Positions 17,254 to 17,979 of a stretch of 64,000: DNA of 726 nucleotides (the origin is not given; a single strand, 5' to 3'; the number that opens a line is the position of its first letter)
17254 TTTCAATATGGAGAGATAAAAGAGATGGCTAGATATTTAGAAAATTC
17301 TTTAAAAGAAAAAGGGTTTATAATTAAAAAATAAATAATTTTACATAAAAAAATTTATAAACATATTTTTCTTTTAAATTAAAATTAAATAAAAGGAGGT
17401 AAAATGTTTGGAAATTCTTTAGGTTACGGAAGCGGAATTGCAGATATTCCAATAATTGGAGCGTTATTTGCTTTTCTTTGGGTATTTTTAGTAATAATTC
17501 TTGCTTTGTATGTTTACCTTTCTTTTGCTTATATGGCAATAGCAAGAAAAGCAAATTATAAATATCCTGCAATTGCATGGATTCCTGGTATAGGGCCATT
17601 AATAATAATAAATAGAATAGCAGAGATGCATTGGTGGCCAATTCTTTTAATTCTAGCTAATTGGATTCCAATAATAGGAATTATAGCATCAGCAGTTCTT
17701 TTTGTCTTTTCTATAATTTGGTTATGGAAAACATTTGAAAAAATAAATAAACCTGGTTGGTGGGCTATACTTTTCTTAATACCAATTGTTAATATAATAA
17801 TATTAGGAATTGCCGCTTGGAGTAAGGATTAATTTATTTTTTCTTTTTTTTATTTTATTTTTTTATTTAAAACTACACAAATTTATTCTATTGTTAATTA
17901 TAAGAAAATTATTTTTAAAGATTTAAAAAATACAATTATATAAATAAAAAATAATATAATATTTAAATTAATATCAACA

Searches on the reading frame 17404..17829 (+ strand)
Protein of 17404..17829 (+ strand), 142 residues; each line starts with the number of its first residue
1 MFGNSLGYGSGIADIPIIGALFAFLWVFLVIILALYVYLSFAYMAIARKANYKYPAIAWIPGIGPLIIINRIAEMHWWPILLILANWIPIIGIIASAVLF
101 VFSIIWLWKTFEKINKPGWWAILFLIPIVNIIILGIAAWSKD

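Call 40: search_protein_families(library=pfam, proteins=[window:17404-17829:+], max_evalue=0.001)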
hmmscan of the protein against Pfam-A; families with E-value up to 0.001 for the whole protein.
window:17404-17829:+ (142 aa): 1 family
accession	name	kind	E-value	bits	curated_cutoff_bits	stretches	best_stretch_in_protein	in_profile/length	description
PF18936.5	DUF5684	-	0.00037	21.5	27.4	1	108-138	11-41/81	Family of unknown function (DUF5684)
